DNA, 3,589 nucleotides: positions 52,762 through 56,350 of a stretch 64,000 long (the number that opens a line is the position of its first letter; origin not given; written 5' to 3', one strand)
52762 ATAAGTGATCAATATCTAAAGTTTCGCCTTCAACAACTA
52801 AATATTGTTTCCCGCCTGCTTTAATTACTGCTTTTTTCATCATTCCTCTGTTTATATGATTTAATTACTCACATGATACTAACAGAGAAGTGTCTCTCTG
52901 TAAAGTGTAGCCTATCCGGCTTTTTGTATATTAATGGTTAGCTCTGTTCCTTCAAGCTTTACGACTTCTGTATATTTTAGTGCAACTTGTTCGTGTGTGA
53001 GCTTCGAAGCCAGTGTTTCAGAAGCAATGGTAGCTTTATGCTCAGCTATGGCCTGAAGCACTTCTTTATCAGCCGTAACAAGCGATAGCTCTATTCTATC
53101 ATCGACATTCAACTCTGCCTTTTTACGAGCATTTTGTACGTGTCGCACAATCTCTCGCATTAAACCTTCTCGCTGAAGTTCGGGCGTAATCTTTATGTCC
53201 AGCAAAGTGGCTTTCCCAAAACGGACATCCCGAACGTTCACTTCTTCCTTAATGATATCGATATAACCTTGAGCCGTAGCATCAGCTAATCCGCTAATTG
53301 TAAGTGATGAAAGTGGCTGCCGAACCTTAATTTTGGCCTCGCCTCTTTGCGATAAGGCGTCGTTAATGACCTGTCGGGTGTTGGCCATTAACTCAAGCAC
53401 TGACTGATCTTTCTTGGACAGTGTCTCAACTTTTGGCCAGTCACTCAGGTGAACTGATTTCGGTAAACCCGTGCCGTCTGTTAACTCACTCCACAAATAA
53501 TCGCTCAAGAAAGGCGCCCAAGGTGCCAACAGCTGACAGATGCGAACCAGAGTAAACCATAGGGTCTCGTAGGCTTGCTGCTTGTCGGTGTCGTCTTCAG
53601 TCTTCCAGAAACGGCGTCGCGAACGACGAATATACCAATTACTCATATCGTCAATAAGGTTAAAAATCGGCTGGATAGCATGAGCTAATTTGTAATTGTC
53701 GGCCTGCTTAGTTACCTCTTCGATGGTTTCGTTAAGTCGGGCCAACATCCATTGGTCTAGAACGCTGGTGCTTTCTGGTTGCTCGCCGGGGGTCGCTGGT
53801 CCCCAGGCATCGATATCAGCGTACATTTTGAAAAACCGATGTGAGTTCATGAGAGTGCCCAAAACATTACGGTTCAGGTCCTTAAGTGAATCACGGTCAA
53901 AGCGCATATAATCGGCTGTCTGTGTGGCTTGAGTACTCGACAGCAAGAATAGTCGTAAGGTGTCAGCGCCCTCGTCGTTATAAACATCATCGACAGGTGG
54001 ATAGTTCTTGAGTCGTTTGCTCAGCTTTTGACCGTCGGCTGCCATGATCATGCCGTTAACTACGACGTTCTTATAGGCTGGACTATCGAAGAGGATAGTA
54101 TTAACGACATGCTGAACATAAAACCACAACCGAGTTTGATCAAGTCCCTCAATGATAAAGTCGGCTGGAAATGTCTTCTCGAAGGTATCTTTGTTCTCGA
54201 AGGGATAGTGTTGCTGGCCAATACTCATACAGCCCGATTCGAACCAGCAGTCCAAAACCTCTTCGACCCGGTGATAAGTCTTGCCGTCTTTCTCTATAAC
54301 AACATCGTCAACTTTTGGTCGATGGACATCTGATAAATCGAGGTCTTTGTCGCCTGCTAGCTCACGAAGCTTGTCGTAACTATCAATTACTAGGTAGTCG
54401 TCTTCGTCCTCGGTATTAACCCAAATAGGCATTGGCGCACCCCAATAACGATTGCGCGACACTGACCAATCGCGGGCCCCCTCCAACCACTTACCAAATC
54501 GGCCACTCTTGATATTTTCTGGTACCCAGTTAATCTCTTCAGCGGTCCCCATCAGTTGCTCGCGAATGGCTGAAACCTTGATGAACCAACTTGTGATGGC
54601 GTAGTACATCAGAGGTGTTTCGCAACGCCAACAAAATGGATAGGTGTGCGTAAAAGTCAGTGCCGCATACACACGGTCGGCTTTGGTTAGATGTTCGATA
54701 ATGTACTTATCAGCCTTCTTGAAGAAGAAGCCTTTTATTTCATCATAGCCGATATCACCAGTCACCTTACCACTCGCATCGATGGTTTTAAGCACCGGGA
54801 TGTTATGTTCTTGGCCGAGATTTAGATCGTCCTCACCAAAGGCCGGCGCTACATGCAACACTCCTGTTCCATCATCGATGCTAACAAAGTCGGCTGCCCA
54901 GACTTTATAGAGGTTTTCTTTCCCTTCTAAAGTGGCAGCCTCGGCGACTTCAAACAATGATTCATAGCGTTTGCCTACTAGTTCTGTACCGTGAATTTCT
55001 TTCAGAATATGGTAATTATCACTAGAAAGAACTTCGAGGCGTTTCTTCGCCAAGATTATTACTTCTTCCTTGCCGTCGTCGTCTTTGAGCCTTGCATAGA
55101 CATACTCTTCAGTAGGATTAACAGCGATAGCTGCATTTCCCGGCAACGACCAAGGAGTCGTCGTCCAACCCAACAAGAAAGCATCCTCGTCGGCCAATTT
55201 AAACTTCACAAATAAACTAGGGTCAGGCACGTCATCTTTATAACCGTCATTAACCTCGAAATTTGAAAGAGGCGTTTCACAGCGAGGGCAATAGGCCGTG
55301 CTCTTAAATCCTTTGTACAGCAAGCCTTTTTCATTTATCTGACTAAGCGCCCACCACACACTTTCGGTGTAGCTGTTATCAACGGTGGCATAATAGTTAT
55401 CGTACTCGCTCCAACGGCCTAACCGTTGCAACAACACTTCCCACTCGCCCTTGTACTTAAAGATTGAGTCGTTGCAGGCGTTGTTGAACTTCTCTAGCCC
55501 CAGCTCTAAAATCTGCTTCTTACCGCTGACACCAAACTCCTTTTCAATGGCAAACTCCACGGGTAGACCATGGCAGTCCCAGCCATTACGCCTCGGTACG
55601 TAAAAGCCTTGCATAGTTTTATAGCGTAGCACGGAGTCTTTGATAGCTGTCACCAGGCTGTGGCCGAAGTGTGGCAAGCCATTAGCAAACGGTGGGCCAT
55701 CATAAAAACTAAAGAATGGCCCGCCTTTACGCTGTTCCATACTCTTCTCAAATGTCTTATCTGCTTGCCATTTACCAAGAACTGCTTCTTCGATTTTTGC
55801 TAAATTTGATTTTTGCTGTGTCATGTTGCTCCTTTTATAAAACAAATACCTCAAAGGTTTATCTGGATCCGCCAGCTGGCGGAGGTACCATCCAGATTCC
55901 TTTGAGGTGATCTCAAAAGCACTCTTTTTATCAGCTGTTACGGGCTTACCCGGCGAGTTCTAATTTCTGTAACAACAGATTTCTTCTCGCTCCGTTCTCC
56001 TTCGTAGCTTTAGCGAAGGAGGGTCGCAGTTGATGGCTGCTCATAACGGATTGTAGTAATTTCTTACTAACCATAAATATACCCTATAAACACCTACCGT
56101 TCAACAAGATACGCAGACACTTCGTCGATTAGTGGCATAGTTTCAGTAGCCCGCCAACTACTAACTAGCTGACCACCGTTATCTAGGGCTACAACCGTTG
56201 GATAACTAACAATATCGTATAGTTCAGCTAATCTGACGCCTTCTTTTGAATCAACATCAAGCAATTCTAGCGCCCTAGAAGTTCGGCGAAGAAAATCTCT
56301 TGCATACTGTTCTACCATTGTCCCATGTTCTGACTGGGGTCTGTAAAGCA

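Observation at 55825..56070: ileS T-box leader whose antiterminator is nested inside a clamp helix instead of being invaded by a terminator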

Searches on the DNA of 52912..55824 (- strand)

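Call 44: search_rna_families(sources=[L004, L006, L007, L008, L010, L011, L012, L015, L082, L083, L088, L089, L092, L094, L095, L103, L107, L110, L112, L114], threshold=gathering)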
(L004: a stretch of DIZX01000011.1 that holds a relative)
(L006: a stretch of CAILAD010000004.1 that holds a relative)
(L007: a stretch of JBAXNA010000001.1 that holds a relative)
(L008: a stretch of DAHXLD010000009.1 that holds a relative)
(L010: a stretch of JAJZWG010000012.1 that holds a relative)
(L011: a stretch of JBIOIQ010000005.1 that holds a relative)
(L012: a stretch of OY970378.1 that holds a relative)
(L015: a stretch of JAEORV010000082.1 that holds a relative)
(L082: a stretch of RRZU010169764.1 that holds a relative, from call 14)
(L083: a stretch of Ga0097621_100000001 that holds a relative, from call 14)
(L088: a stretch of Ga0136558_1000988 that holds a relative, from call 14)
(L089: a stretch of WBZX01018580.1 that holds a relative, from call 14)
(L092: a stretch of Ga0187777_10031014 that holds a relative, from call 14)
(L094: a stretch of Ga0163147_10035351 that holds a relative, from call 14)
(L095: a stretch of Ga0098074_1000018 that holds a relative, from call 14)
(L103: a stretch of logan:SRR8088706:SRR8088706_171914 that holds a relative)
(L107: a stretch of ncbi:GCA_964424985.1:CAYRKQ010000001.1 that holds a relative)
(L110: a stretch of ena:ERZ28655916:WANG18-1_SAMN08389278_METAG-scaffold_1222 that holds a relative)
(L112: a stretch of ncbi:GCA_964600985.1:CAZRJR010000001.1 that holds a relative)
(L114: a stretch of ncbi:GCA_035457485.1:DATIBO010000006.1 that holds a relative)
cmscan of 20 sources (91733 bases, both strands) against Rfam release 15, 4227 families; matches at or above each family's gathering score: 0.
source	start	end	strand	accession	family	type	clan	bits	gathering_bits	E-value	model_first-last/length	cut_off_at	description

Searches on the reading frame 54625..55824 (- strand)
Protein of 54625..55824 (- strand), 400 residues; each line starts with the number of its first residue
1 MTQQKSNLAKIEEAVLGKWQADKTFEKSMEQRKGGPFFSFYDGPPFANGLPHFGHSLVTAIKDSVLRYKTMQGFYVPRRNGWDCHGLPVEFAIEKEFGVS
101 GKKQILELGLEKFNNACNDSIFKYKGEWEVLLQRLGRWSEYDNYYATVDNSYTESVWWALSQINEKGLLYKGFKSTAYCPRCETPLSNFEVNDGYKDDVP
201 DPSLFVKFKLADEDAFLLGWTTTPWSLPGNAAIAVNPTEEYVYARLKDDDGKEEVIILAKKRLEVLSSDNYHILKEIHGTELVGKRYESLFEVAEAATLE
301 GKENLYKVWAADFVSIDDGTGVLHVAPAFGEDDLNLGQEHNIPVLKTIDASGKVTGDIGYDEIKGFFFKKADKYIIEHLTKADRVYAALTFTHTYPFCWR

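Call 14: find_related_loci(query=window:54625-55824:-, collection=metagenome_contigs, flank=1500)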
Query window:54625-55824:- (400 aa) in metagenome_contigs; peptide patterns used: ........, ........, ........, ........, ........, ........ (x = any residue, [..] = any of these).
167 stretches matched a pattern; 19 encode a relative of the query (tblastn E <= 1e-3); 19 distinct loci.
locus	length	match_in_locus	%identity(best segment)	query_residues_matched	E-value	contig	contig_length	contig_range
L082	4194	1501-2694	84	3-400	0e+0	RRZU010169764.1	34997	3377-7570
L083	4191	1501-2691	76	5-400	0e+0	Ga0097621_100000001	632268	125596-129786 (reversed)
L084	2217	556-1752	75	4-400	0e+0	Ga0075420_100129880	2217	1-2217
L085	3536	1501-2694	75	5-400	0e+0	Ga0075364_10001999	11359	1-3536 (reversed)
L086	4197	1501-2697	73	4-400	0e+0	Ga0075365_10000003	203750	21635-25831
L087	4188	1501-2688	75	4-400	0e+0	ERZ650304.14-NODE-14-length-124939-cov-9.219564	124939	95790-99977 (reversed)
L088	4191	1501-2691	70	4-400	0e+0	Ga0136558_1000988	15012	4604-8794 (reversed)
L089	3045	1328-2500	72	5-400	0e+0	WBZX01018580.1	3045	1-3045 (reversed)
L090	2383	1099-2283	69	5-400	0e+0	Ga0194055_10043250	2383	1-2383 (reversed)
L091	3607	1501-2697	67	2-400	0e+0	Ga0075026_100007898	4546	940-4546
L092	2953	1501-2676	64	6-400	0e+0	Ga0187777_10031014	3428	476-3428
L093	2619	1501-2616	67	4-373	2e-178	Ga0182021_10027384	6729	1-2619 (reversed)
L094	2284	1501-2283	89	4-264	2e-168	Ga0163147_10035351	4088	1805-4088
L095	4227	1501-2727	55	4-400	4e-151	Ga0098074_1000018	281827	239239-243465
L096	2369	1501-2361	65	6-293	3e-135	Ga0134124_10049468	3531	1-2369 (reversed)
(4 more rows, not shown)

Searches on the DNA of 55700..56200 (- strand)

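Call 4: search_rna_families(source=window, start=55700, end=56200, threshold=evalue, max_evalue=10, show_alignments=5)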
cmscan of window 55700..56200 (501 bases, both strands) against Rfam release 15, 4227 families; matches with E-value up to 10: 2.
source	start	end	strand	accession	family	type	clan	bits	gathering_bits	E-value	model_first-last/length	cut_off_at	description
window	55861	56014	-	RF00230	T-box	Cis-reg; leader;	-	31.5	93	2.6e-05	1-219/219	no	T-box leader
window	55886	55940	+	RF02281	TtnuCD4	Gene; snRNA; snoRNA; CD-box;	-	17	60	1.5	1-60/60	no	Tetrahymena snoRNA TtnuCD4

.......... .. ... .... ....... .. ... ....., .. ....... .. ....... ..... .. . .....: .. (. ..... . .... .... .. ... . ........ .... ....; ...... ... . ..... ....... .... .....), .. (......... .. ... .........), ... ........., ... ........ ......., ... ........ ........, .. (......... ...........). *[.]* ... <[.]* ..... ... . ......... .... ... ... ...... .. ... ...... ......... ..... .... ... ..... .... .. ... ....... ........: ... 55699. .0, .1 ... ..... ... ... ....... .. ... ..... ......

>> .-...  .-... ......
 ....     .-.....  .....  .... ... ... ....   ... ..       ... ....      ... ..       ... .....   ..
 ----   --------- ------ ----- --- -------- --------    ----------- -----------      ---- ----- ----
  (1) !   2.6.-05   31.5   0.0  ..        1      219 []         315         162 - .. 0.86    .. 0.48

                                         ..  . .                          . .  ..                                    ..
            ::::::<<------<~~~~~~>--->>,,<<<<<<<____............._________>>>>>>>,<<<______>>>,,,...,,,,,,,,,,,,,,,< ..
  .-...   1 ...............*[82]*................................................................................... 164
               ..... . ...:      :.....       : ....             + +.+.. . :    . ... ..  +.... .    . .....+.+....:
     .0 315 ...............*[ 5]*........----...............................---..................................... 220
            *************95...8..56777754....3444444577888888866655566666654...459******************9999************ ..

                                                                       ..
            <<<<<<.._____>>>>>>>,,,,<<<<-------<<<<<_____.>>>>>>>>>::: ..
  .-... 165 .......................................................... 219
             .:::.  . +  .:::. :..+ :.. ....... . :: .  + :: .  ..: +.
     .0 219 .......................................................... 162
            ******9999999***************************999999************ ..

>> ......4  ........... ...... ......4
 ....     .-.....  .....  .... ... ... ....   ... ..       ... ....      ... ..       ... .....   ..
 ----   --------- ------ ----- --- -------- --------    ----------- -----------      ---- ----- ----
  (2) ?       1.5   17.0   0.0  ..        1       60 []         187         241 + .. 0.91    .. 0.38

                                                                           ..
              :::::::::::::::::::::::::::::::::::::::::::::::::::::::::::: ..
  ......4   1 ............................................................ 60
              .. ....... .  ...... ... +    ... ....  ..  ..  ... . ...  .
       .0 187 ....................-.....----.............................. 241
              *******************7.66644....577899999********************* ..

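Call 49: build_rna_model(alignment_id=A2, structure=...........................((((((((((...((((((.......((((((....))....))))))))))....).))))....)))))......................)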
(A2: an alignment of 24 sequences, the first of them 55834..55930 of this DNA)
Model R1 built from alignment A2 (24 sequences, 120 columns); structure: as given.
model positions 99; base pairs 21; branch points 0; effective number of sequences 11.74; information 0.59 bits per position. Calibrated on 0.2 Mb of random sequence (short: E-values are rough).
structure used (alignment columns):
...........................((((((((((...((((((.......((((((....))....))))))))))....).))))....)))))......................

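Call 50: search_with_rna_model(model_id=R1, sources=[window, L002, L003, L004, L005, L006, L007, L008, L009, L010, L011, L012, L013, L014, L015, L016, L017, L018, L019, L020, L021, L024, L035, L036, L038, L050, L057, L064, L066, L069, L071, L077, L082, L083, L084, L085, L086, L087, L088, L089, L090, L091, L092, L093, L094, L095, L096, L097, L098, L099, L100, L101, L102, L103, L105, L107, L109, L110, L112, L113, L114, L023, L027, L032, L034, L039, L041, L042, L043, L044, L045, L052, L061, L063, L081], max_evalue=1, make_alignment=true)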
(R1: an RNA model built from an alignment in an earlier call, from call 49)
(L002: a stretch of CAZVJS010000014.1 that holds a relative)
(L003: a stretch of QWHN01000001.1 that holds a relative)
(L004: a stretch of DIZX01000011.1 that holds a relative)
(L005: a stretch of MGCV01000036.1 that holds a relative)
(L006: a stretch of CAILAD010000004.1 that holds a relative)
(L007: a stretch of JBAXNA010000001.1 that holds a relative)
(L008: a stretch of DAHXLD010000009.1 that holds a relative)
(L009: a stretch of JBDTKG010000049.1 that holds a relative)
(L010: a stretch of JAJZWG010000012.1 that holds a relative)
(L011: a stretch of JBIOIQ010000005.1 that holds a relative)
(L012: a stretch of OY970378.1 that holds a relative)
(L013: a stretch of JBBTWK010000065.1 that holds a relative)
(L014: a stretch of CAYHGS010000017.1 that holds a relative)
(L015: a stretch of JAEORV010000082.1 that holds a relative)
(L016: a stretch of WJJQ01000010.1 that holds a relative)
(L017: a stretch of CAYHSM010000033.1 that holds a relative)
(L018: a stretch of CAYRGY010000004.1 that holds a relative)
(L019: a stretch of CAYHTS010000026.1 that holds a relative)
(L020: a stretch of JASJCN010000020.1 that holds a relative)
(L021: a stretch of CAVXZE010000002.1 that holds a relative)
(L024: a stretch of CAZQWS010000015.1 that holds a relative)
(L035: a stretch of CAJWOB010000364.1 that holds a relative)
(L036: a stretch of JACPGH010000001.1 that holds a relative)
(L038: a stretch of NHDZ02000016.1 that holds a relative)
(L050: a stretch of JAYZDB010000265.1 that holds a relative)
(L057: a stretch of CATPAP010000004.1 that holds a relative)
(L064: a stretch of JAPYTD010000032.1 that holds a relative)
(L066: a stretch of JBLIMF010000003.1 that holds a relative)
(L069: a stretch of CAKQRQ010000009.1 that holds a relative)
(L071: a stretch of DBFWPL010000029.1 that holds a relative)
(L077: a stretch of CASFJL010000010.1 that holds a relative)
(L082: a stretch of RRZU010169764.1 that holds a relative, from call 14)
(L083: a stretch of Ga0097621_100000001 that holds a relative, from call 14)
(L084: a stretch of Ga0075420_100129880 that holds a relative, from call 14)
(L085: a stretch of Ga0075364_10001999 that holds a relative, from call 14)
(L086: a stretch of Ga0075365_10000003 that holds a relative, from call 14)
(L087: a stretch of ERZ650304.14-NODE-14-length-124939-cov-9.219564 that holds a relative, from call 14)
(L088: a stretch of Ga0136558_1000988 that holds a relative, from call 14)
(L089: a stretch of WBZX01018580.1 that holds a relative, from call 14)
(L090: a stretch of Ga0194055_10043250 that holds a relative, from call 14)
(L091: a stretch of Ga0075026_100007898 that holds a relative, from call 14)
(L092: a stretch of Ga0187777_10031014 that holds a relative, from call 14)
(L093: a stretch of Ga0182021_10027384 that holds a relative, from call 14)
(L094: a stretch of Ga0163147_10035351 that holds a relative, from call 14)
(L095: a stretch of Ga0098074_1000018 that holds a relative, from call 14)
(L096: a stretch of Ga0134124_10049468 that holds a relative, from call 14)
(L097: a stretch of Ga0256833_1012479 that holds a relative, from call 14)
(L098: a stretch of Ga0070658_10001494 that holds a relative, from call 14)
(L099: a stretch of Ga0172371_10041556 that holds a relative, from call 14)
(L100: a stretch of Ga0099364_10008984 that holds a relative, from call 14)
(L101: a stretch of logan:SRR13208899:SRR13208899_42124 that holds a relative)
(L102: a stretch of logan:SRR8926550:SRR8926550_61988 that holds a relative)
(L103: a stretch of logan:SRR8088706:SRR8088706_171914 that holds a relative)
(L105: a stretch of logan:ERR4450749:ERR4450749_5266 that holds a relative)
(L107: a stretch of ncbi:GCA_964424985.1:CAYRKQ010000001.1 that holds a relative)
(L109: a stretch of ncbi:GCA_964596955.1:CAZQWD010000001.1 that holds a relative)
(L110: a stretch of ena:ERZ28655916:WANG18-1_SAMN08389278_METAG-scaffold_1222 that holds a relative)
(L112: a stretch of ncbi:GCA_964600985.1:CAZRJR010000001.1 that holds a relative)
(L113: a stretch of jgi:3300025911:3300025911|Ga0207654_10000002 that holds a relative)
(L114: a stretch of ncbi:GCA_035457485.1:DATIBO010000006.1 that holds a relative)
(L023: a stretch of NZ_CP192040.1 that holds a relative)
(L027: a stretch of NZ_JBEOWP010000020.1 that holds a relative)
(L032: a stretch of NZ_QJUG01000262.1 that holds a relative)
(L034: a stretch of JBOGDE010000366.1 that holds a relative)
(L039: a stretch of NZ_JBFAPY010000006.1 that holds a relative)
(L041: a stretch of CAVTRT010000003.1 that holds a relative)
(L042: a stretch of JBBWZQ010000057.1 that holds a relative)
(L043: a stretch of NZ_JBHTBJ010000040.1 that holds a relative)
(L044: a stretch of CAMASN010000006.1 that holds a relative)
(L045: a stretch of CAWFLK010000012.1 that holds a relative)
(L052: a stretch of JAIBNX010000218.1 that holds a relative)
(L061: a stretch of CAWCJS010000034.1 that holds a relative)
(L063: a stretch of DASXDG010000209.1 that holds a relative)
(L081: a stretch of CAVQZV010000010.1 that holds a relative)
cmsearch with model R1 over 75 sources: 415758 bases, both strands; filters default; matches with E-value up to 1: 32.
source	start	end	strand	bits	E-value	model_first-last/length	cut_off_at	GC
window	55833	55930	-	87.7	4.3e-15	1-99/99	no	0.41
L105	593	691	+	80.4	1.6e-13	1-99/99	no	0.36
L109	585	684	+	74.7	2.6e-12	1-99/99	no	0.39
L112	579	679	+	73.9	3.8e-12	1-99/99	no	0.44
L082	1376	1475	+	73.5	4.5e-12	1-99/99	no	0.39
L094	1385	1479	+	73.2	5.3e-12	1-99/99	no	0.42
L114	593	691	+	70.2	2.3e-11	1-99/99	no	0.37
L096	802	894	+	69.3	3.6e-11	1-99/99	no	0.51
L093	1243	1344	+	68.5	5.3e-11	1-99/99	no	0.47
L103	595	692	+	68.5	5.4e-11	1-99/99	no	0.46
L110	592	690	+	67.3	9.4e-11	1-99/99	no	0.49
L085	829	922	+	64.8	3.2e-10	1-99/99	no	0.43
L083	1361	1458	+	64.2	4.3e-10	1-99/99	no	0.42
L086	849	942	+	63.5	6.1e-10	1-99/99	no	0.44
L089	1213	1310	+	63.1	7.4e-10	1-99/99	no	0.47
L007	1371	1469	+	62.3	1.1e-09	1-99/99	no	0.43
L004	1382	1483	+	62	1.3e-09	1-99/99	no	0.46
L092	1377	1472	+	61.6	1.6e-09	1-99/99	no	0.49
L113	589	691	+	61.5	1.7e-09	1-99/99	no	0.41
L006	504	598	+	61.4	1.7e-09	1-99/99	no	0.41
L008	292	380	+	60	3.5e-09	1-99/99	no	0.33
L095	1289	1382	+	57.4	1.2e-08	1-99/99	no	0.51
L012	1381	1480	+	55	4e-08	1-99/99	no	0.46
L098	1385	1480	+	51.6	2.1e-07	1-99/99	no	0.51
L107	553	691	+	51.5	2.2e-07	1-99/99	no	0.4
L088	1381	1479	+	46.1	3e-06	1-99/99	no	0.47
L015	1327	1428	+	44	8.8e-06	1-99/99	no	0.42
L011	1394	1483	+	43.1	1.4e-05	1-99/99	no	0.53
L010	1413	1506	+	36.1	0.00042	1-99/99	no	0.36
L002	662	749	+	30.7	0.0058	1-99/99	no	0.52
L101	1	54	+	24.5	0.12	44-99/99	5'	0.46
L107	824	903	+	21.4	0.57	1-99/99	no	0.39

Alignment A3: 32 matches aligned to the model, 154 columns, each read 5' to 3' on its own strand. Consensus structure (alignment columns), stored with it:
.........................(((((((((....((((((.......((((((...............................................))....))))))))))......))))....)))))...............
